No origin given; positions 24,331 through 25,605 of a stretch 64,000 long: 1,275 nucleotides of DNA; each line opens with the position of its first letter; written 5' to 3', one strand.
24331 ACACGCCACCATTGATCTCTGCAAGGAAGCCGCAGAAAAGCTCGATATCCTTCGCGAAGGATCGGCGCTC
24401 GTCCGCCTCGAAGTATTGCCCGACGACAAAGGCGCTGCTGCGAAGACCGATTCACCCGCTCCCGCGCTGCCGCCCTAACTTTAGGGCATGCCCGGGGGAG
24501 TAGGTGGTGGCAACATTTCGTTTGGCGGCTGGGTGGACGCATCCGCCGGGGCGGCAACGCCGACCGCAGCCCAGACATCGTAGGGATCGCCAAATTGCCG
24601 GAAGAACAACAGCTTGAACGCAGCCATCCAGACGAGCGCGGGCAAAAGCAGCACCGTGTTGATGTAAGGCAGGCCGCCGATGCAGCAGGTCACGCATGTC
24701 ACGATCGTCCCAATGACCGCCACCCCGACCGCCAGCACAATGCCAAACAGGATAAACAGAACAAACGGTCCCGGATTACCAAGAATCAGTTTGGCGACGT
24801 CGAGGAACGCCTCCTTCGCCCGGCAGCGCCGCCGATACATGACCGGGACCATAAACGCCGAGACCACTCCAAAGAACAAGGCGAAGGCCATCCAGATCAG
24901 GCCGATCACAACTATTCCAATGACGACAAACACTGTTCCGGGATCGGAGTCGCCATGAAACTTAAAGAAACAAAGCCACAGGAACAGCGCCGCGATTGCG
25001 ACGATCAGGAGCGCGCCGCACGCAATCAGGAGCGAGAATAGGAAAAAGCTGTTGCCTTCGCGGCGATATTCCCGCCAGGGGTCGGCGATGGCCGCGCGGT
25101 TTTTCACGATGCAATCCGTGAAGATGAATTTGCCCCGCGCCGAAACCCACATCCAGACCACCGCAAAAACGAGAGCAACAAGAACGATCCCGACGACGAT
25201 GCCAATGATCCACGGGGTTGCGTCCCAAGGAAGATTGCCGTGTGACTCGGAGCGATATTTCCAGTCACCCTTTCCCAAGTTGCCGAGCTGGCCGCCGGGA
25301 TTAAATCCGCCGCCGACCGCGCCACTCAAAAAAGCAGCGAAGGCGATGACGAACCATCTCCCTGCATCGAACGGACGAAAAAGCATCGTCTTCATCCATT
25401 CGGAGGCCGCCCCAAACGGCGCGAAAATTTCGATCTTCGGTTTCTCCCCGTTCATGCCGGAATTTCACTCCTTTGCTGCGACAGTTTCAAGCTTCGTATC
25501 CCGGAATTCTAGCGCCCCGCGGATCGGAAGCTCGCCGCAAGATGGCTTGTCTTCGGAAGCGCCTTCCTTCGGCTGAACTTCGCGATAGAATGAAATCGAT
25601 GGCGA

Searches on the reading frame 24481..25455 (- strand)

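Call 57: search_protein_families(library=pfam, proteins=[window:24481-25455:-], max_evalue=0.0001)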
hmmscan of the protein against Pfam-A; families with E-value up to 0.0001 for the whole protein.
window:24481-25455:- (324 aa): 1 family
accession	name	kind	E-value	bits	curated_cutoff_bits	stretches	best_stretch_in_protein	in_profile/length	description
PF24400.1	DUF7544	-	1.6e-30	106.8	27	1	15-278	8-251/302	Family of unknown function (DUF7544)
